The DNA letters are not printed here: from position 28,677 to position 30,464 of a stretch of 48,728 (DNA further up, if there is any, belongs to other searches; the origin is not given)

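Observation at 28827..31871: Translationally coupled pair: transglutaminase-like Cys-His-Asp protein and a clostripain-like (C11) cysteine peptidase lipoprotein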

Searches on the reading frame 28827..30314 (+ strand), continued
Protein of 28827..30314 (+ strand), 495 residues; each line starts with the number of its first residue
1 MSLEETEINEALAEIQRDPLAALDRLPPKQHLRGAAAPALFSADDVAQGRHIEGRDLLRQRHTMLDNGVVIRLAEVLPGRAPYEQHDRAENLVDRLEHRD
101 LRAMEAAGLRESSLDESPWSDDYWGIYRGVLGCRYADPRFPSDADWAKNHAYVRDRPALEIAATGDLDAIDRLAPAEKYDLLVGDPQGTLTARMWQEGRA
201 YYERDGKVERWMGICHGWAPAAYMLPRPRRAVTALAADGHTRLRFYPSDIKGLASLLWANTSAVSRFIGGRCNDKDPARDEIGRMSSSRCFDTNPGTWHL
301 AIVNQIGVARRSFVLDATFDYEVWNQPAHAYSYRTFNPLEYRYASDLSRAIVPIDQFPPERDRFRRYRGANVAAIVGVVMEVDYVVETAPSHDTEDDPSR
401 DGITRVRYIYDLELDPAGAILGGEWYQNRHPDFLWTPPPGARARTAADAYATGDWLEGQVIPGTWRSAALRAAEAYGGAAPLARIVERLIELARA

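Call 71: find_homologous_proteins(query=L102:2421-3911:+, max_evalue=1e-30)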
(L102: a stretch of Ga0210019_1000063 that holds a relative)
Query L102:2421-3911:+ (497 aa): 2636 proteins with E <= 1e-30 among 8000 candidates; the best 120 are listed.
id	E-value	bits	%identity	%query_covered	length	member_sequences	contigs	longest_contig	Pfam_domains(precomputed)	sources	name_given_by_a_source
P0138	0.0e+0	1142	100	100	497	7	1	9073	PF16683.12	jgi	-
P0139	1.3e-245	834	70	99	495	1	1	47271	PF16683.12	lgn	-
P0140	3.9e-235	799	67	100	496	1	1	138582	PF16683.12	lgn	-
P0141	2.1e-196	672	58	100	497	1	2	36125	PF16683.12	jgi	jgi:hypothetical protein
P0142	1.6e-187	642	57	99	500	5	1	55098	PF16683.12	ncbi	-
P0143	2.6e-183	628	55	99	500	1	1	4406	PF16683.12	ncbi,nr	ncbi:MAG: hypothetical protein KC493_17955 [Bacteriovoracaceae bacterium]|nr:hypothetical protein [B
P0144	2.0e-182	626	55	99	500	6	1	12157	PF16683.12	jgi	-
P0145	8.7e-182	623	55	98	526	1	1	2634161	PF16683.12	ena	-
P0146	1.4e-180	619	58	98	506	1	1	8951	PF16683.12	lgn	-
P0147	1.6e-180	619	55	98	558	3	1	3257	PF16683.12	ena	-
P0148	2.3e-175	602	55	95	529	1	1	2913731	PF16683.12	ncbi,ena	-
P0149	1.1e-174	600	54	98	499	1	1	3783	PF16683.12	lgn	-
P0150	3.9e-173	595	53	99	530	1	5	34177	PF16683.12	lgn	-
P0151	9.3e-173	594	53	100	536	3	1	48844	PF16683.12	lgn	-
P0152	3.3e-172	592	55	94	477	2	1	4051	PF16683.12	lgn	-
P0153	9.5e-171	587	52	100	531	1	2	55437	PF16683.12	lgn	-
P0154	4.4e-170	585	54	99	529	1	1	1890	PF16683.12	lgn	-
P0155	2.1e-168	579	52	95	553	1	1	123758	PF16683.12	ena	-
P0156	5.4e-168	578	54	98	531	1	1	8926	PF16683.12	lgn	-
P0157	1.1e-167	577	52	99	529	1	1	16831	PF16683.12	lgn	-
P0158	3.8e-167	575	52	99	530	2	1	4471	PF16683.12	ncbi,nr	ncbi:MAG: hypothetical protein NXH75_07490 [Halobacteriovoraceae bacterium]|nr:hypothetical protein 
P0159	5.5e-167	575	52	98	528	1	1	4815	PF16683.12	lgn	-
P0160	9.3e-167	574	52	99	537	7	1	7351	PF16683.12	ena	-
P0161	1.1e-166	574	53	99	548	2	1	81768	PF16683.12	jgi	jgi:hypothetical protein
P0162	6.4e-165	568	53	95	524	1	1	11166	PF16683.12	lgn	-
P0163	7.9e-165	567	52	99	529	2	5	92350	PF16683.12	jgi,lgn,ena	-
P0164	5.2e-164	565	50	99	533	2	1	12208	PF16683.12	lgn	-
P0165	1.2e-163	564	52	97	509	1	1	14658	PF16683.12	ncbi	-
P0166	1.6e-163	563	51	99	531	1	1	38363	PF16683.12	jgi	jgi:hypothetical protein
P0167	4.3e-163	562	51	98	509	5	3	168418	PF16683.12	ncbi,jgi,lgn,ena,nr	ncbi:MAG: hypothetical protein A2X86_22205 [Bdellovibrionales bacterium GWA2_49_15]|nr:MAG: hypothet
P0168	7.6e-163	561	52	95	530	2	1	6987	PF16683.12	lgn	-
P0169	1.8e-162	560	50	95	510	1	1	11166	PF16683.12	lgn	-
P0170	8.5e-162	557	52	98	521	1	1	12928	PF16683.12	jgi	jgi:hypothetical protein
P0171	8.9e-162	557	51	98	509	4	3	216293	PF16683.12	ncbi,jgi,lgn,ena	-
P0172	4.1e-161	555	51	98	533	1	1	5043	PF16683.12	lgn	-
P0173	4.9e-160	552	50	98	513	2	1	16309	PF16683.12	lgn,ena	-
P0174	6.1e-157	541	50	97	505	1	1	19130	PF16683.12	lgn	-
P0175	2.4e-155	536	50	99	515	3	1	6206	PF16683.12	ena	-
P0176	9.6e-155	534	49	96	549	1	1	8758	PF16683.12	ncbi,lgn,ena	-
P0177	2.6e-154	533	50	96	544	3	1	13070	PF16683.12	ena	-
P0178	3.5e-154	532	46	99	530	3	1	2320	PF16683.12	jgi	jgi:hypothetical protein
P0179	4.7e-154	532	49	97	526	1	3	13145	PF16683.12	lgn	-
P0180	1.4e-153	530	50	99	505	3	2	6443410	PF16683.12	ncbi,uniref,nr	ncbi:peptidase [Endozoicomonas sp. SM1973]|uniref:Peptidase n=1 Tax=Spartinivicinus marinus TaxID=29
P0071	6.7e-153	528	52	95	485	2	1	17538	PF16683.12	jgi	jgi:hypothetical protein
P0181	5.5e-152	525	47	99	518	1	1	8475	PF16683.12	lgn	-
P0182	8.5e-152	524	50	99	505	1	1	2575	PF16683.12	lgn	-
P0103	8.6e-152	524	51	95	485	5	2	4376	PF16683.12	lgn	-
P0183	1.1e-150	521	51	94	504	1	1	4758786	PF16683.12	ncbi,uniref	ncbi:hypothetical protein [Chitinimonas lacunae]|uniref:Peptidase n=1 Tax=Chitinimonas lacunae TaxID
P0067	3.6e-150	519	51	95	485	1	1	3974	PF16683.12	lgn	-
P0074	4.2e-150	519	50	95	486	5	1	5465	PF16683.12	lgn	-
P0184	9.2e-149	514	52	94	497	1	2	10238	PF16683.12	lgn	-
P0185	3.1e-148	513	51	87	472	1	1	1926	PF16683.12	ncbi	-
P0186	4.1e-148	512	49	95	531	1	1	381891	PF16683.12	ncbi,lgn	-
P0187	6.2e-148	512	51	93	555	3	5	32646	PF16683.12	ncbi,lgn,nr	ncbi:MAG: hypothetical protein JG718_15080 [Candidatus Thiothrix moscowensis]|nr:hypothetical protei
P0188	7.2e-148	512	51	92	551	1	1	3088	PF16683.12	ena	-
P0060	7.8e-148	511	49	95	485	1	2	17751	PF16683.12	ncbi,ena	-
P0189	2.1e-147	510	47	94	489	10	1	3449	PF16683.12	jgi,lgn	jgi:hypothetical protein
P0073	2.6e-147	510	51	93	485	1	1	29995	PF16683.12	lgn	-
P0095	9.5e-147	508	50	95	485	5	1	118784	PF16683.12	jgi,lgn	jgi:hypothetical protein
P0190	9.6e-147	508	53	82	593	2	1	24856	PF04151.22,PF16683.12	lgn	-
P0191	1.0e-146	508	50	93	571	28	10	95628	PF16683.12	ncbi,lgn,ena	-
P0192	2.2e-146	507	51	86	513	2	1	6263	PF16683.12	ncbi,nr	ncbi:MAG: hypothetical protein NDJ90_14545 [Oligoflexia bacterium]|nr:hypothetical protein [Oligofle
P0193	4.1e-146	506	51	90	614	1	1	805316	PF04151.22,PF16683.12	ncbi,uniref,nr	ncbi:hypothetical protein BTA51_03200 [Hahella sp. CCB-MM4]|uniref:pre-peptidase C-terminal domain-c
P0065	7.7e-146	505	49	95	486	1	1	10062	PF16683.12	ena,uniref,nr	uniref:Periplasmic beta-glucosidase (EC) n=1 Tax=uncultured Thiotrichaceae bacterium TaxID=298394 Re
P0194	8.6e-146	505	51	92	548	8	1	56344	PF16683.12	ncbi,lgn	-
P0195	1.3e-145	504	48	100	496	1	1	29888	PF16683.12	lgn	-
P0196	3.5e-145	503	51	90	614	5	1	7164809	PF04151.22,PF16683.12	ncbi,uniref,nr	ncbi:pre-peptidase C-terminal domain-containing protein [Hahella aquimaris]|uniref:pre-peptidase C-t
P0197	3.7e-145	503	47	98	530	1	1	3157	PF16683.12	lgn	-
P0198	4.1e-145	502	49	95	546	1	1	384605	PF16683.12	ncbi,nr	ncbi:MAG: hypothetical protein HQK49_00265 [Oligoflexia bacterium]|nr:hypothetical protein [Oligofle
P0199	8.9e-145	501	50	93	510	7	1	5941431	PF16683.12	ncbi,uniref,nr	ncbi:hypothetical protein [Zooshikella ganghwensis]|uniref:Peptidase n=1 Tax=Zooshikella ganghwensis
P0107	9.9e-145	501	49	95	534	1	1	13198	PF16683.12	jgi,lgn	jgi:hypothetical protein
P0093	1.0e-144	501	50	92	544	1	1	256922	PF16683.12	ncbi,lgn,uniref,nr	ncbi:hypothetical protein [Thiofilum flexile]|uniref:hypothetical protein n=1 Tax=Thiofilum flexile 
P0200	1.5e-144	501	49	95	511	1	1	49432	PF16683.12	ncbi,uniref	ncbi:hypothetical protein ACUHMQ_11505 [Chitinimonas sp. PSY-7]|uniref:hypothetical protein n=1 Tax=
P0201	1.5e-144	501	50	90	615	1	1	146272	PF04151.22,PF16683.12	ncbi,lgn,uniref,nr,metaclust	ncbi:pre-peptidase C-terminal domain-containing protein [Hahella ganghwensis]|uniref:pre-peptidase C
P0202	2.1e-144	500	48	97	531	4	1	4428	PF16683.12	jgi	-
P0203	3.1e-144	500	48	95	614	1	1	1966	PF16683.12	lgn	-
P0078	3.2e-144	499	49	92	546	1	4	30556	PF16683.12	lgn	-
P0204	3.3e-144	499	47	97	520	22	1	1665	PF16683.12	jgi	jgi:hypothetical protein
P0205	4.5e-144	499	48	96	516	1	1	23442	PF16683.12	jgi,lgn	jgi:hypothetical protein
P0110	6.5e-144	498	48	94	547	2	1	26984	PF16683.12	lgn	-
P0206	7.7e-144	498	46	100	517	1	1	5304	PF16683.12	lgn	-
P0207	9.8e-144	498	49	99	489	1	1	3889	PF16683.12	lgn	-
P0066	1.0e-143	498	49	93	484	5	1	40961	PF16683.12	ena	-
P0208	1.1e-143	498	47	94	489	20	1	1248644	PF16683.12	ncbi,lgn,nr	ncbi:MAG: hypothetical protein Q3M30_14885 [Candidatus Electrothrix sp. Rat3]|nr:hypothetical protei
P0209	1.2e-143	498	48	93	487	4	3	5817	PF16683.12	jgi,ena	jgi:hypothetical protein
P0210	1.3e-143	497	47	94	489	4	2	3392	PF16683.12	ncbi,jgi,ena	-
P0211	1.3e-143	497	49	93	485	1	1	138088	PF16683.12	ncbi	ncbi:MAG: hypothetical protein R3E95_07205 [Thiolinea sp.]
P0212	1.7e-143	497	46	94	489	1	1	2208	PF16683.12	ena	-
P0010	1.8e-143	497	49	94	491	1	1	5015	PF16683.12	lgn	-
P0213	1.8e-143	497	47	99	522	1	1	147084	PF16683.12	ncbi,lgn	ncbi:hypothetical protein WDW37_07775 [Bdellovibrionota bacterium FG-1]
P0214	1.8e-143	497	48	93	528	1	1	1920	PF16683.12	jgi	jgi:hypothetical protein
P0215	2.2e-143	497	50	92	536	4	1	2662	PF16683.12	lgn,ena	-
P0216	2.2e-143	497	47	97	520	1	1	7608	PF16683.12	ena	-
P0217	2.2e-143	497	48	95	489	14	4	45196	PF16683.12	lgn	-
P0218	2.4e-143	497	51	88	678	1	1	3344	PF04151.22,PF16683.12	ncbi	-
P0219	2.4e-143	497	48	95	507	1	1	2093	PF16683.12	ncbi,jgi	jgi:hypothetical protein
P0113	3.1e-143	496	47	95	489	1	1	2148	PF16683.12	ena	-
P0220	3.5e-143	496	49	93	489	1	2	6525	PF16683.12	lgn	-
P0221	5.5e-143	495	47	93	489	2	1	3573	PF16683.12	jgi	jgi:hypothetical protein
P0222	6.4e-143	495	49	93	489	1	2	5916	PF16683.12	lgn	-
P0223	9.6e-143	495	49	94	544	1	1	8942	PF16683.12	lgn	-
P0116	1.1e-142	494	49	93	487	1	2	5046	PF16683.12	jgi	jgi:hypothetical protein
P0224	1.1e-142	494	47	96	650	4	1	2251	PF16683.12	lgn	-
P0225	1.1e-142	494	48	96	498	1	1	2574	PF16683.12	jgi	jgi:hypothetical protein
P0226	1.2e-142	494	48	93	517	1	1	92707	PF16683.12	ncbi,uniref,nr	ncbi:peptidase [Chitinivorax sp. B]|uniref:peptidase n=1 Tax=Chitinivorax sp. B TaxID=2502235 RepID=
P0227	1.7e-142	494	47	94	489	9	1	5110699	PF16683.12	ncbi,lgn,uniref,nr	ncbi:MAG: hypothetical protein Q3M24_03780 [Candidatus Electrothrix aestuarii]|uniref:Transglutamina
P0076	1.8e-142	494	50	92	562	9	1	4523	PF16683.12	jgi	-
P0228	1.8e-142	494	47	97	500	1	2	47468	PF16683.12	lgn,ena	-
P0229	2.2e-142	493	48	93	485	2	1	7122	PF16683.12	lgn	-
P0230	4.6e-142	492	49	94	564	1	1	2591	PF16683.12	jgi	jgi:hypothetical protein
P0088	5.2e-142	492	49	92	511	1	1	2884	PF16683.12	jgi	jgi:hypothetical protein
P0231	7.7e-142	492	47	94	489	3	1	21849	PF16683.12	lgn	-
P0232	7.7e-142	492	46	100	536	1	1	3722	PF16683.12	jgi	jgi:hypothetical protein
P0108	8.0e-142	492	50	92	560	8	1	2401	PF16683.12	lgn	-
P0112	8.9e-142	491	48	94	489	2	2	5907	PF16683.12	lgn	-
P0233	1.1e-141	491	50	90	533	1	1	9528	PF16683.12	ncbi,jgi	jgi:hypothetical protein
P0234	1.4e-141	491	48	95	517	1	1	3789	PF16683.12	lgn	-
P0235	1.5e-141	491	47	94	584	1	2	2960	PF16683.12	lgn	-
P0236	1.5e-141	491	47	94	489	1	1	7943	PF16683.12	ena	-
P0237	2.3e-141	490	47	94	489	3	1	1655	PF16683.12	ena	-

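Call 72: find_encoding_contigs(protein=P0167, flank=5000, max_places=1)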
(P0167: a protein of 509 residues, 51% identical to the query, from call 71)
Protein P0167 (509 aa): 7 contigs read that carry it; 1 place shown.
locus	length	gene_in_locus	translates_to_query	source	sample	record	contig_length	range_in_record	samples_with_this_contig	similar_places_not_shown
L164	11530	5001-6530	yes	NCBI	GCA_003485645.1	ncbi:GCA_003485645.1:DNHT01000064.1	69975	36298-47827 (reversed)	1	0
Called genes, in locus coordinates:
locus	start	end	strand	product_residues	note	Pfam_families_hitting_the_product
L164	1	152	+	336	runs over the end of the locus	PF00389:2-Hacid_dh, PF02826:2-Hacid_dh_C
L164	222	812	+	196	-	-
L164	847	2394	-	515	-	PF00082:Peptidase_S8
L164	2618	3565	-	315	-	PF00089:Trypsin, PF13365:Trypsin_2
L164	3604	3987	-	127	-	-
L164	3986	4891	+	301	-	PF03141:Methyltransf_29 (weak), PF13489:Methyltransf_23, PF01209:Ubie_methyltran, PF13649:Methyltransf_25, PF13847:Methyltransf_31, PF08241:Methyltransf_11, PF08242:Methyltransf_12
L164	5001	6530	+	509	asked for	PF16683:TGase_elicitor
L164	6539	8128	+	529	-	PF03415:Peptidase_C11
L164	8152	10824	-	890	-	PF08447:PAS_3 (weak), PF00512:HisKA, PF02518:HATPase_c, PF00072:Response_reg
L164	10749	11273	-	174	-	PF00072:Response_reg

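Call 73: find_encoding_contigs(protein=P0180, flank=5000, max_places=1)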
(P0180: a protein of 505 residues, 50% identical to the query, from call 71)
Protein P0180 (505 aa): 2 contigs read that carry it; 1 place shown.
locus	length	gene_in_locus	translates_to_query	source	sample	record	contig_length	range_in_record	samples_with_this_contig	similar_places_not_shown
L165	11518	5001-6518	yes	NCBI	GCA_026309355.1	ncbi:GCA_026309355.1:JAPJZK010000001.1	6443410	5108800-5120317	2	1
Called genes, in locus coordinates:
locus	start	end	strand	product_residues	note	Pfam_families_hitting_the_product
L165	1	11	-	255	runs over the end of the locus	PF01925:TauE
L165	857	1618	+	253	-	PF00497:SBP_bac_3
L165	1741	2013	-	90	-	-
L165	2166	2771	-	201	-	PF07715:Plug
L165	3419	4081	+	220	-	PF00926:DHBP_synthase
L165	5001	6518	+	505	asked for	PF16683:TGase_elicitor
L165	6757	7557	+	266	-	PF08241:Methyltransf_11, PF13649:Methyltransf_25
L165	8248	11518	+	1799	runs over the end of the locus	-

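Call 74: find_encoding_contigs(protein=P0196, flank=5000, max_places=1)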
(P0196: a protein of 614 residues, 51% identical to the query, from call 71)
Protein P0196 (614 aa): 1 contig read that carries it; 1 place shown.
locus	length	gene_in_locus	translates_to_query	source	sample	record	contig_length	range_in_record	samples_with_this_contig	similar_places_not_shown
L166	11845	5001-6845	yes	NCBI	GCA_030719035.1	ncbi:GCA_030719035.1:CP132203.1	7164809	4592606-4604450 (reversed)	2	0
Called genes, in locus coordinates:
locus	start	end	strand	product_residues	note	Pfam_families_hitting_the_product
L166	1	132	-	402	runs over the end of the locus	PF00872:Transposase_mut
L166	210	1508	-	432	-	-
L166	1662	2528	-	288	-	PF13748:ABC_membrane_3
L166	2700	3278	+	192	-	-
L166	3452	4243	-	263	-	PF00497:SBP_bac_3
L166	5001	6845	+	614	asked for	PF16683:TGase_elicitor, PF04151:PPC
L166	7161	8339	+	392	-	PF25917:BSH_RND, PF25973:BSH_CzcB (weak), PF25944:Beta-barrel_RND, PF25990:Beta-barrel_YknX, PF25967:RND-MFP_C (weak)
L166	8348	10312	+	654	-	PF00005:ABC_tran, PF02463:SMC_N (faint), PF12704:MacB_PCD, PF02687:FtsX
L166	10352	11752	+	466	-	PF02321:OEP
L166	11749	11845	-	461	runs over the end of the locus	PF03007:WS_DGAT_cat, PF00668:Condensation (faint), PF06974:WS_DGAT_C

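Call 75: find_encoding_contigs(protein=P0183, flank=5000, max_places=1)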
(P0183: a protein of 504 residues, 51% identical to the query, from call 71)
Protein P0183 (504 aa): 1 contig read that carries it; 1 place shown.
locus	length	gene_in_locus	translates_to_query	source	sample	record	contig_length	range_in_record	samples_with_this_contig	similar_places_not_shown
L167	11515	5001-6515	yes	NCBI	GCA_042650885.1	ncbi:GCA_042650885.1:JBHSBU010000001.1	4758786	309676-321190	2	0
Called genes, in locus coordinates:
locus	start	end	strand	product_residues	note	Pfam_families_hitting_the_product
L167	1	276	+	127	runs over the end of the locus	-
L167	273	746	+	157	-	-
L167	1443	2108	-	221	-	PF00702:Hydrolase, PF12710:HAD, PF13419:HAD_2, PF13242:Hydrolase_like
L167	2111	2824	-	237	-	PF06325:PrmA (weak), PF13489:Methyltransf_23, PF01209:Ubie_methyltran (weak), PF02353:CMAS (weak), PF13847:Methyltransf_31, PF08241:Methyltransf_11, PF08242:Methyltransf_12, PF13649:Methyltransf_25, +1 more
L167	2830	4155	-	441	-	PF01979:Amidohydro_1, PF07969:Amidohydro_3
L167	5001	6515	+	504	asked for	PF16683:TGase_elicitor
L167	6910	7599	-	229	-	PF03472:Autoind_bind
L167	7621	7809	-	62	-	-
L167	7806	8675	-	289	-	-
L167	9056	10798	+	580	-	PF05299:Peptidase_M61 (weak)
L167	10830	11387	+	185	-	PF03449:GreA_GreB_N, PF01272:GreA_GreB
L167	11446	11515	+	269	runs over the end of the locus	PF00497:SBP_bac_3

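Call 87: search_protein_representatives(protein=window:28827-30311:+)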
Query: 495 residues. Proteins with E-value up to 0.001 (for the whole library): 2322; up to 1e-10: 1758; up to 1e-30: 675. The best 150 are listed.
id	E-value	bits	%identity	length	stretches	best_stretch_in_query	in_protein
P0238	2.6e-160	551.1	54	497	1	4-490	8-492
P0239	1.0e-145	502.9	52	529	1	6-492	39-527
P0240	7.5e-145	500.1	55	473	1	8-494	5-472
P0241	2.5e-142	491.7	47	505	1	6-492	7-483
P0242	5.6e-140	484.0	48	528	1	5-494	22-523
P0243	9.8e-137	473.3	50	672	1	15-494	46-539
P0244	4.5e-136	471.1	47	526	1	5-490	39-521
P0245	2.9e-131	455.2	47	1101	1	8-494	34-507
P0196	1.2e-130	453.2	48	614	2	9-445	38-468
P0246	1.2e-129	449.9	53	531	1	74-489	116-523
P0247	1.6e-128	446.2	48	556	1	39-493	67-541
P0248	2.1e-127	442.5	45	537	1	7-493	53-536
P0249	4.1e-126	438.2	48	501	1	8-475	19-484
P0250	6.8e-126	437.5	50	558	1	85-493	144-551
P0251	1.4e-125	436.5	45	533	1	8-494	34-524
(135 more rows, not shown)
